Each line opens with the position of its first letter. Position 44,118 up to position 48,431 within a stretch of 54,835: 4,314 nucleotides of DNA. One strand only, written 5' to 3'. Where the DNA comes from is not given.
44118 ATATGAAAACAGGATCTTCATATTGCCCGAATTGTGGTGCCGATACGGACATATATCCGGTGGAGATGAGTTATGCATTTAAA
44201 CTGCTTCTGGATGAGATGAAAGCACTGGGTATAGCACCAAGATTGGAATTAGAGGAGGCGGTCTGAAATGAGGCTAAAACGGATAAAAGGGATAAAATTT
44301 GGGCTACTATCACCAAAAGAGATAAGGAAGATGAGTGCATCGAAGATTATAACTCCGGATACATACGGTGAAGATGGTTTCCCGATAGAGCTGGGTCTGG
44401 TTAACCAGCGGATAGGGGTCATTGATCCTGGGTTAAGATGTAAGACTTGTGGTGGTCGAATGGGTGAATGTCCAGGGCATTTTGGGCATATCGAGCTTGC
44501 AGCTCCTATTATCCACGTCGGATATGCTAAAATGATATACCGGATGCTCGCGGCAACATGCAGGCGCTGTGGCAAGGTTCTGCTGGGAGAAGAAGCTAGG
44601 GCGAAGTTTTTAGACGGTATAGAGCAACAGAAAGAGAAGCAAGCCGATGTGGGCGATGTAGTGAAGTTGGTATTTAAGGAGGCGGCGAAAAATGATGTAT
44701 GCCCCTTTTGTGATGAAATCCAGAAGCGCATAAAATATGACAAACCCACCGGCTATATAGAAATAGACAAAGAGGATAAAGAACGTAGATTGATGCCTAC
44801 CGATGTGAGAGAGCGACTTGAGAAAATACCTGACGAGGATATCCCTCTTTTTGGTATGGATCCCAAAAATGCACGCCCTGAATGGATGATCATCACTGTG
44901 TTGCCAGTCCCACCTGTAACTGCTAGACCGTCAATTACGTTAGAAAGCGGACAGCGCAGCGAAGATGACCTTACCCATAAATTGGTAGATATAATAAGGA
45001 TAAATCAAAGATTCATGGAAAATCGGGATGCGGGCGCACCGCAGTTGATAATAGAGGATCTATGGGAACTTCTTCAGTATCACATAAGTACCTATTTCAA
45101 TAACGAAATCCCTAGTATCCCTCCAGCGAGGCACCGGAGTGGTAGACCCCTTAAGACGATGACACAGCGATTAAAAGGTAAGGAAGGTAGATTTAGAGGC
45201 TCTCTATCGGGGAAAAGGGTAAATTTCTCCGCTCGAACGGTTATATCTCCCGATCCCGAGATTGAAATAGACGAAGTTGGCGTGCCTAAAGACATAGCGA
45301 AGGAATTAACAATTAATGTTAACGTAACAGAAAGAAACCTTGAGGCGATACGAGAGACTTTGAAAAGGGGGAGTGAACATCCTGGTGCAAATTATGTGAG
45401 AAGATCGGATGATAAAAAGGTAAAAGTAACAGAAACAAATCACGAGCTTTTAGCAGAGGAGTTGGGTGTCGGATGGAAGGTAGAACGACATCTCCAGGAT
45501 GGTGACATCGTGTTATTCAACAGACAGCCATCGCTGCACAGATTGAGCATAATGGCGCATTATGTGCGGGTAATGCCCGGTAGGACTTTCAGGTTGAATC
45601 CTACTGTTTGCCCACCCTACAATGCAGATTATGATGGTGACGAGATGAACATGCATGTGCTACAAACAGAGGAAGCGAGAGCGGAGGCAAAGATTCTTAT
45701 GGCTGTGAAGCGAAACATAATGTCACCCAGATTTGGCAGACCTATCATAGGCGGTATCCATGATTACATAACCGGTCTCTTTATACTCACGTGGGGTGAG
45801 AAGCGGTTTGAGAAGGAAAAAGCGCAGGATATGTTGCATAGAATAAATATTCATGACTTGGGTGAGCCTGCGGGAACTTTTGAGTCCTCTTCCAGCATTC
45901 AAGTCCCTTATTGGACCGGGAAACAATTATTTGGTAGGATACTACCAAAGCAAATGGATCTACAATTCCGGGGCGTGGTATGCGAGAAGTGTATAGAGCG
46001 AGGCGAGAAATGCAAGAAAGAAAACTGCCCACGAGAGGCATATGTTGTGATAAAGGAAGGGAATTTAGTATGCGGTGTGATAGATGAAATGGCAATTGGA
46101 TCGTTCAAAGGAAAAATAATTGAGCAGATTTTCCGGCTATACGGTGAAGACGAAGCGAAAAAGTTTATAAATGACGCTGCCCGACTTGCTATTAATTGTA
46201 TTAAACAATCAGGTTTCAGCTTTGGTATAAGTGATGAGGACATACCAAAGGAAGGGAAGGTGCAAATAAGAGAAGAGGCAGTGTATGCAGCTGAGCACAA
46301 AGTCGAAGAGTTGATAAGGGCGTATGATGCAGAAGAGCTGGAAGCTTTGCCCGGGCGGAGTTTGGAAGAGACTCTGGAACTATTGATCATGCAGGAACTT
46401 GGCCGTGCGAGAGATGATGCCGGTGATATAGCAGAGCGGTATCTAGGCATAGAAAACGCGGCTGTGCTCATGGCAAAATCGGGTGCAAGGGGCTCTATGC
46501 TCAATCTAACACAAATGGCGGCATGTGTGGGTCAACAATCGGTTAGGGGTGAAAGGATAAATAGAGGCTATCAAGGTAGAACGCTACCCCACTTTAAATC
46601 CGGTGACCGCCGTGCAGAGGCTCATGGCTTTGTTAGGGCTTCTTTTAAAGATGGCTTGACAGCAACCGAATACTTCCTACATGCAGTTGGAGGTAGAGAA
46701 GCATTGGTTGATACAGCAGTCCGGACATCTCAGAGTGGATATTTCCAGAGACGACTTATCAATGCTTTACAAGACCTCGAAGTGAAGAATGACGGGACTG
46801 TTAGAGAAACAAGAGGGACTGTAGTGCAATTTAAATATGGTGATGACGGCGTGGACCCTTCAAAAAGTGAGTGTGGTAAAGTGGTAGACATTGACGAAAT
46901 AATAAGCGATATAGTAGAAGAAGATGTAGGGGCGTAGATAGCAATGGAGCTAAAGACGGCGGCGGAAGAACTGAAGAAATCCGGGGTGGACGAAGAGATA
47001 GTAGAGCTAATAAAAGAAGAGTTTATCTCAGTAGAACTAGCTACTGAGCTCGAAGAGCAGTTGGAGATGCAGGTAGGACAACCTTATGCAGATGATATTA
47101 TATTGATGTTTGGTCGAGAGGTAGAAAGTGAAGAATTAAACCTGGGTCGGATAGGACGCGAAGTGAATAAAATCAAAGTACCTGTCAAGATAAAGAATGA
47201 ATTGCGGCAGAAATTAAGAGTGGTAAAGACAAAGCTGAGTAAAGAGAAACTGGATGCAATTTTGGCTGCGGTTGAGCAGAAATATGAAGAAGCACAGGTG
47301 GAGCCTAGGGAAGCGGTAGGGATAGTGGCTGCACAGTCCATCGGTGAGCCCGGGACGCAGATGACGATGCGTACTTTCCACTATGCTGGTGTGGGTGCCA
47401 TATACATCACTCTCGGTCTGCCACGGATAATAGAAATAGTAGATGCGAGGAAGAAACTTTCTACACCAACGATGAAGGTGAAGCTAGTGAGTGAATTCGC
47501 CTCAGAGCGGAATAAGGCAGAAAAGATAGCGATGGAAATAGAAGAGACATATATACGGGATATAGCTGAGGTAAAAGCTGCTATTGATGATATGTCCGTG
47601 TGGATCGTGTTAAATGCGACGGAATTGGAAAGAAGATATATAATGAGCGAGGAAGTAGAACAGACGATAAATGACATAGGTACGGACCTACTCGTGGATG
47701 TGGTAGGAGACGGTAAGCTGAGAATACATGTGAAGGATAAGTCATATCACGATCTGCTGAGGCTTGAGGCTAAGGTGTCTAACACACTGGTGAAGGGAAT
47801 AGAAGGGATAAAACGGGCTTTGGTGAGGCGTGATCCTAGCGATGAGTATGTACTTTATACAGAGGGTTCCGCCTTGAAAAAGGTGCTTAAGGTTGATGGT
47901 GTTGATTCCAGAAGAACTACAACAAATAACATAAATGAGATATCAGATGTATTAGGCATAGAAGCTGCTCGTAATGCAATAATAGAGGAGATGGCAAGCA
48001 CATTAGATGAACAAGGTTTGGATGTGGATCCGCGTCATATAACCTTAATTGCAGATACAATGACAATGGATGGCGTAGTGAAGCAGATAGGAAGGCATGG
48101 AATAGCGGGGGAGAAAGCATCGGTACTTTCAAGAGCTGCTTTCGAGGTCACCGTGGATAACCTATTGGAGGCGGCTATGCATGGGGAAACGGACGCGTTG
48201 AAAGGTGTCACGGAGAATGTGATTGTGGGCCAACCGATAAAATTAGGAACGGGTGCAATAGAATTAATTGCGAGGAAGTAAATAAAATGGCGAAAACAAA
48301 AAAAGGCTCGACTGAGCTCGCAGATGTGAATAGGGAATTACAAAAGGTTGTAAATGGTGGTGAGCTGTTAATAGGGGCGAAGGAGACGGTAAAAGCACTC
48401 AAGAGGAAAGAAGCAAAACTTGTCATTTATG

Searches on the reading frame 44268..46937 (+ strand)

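Call 62: search_protein_families(library=pfam, proteins=[window:44268-46937:+], max_evalue=0.00001)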
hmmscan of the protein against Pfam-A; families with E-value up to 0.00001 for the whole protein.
window:44268-46937:+ (889 aa): 5 families
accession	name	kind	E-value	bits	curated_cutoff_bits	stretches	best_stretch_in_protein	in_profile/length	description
PF04997.17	RNA_pol_Rpb1_1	-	3.1e-98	329.4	39.7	1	4-313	2-312/312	RNA polymerase Rpb1, domain 1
PF00623.25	RNA_pol_Rpb1_2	-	1.3e-67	227.6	25.3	1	315-480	1-166/166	RNA polymerase Rpb1, domain 2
PF04983.23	RNA_pol_Rpb1_3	-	6.8e-38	130.5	28.9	1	483-656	1-161/162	RNA polymerase Rpb1, domain 3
PF05000.22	RNA_pol_Rpb1_4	-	9.6e-33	112.7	24.8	1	687-789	5-107/107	RNA polymerase Rpb1, domain 4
PF04998.22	RNA_pol_Rpb1_5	-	9.9e-25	87.9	28.5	1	796-876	1-71/267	RNA polymerase Rpb1, domain 5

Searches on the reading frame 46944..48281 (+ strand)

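Call 62: search_protein_families(library=pfam, proteins=[window:46944-48281:+], max_evalue=0.00001)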
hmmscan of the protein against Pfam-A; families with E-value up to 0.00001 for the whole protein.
window:46944-48281:+ (445 aa): 1 family
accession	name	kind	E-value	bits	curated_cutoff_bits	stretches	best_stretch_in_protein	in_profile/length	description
PF04998.22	RNA_pol_Rpb1_5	-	3.6e-56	191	28.5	1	105-393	66-265/267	RNA polymerase Rpb1, domain 5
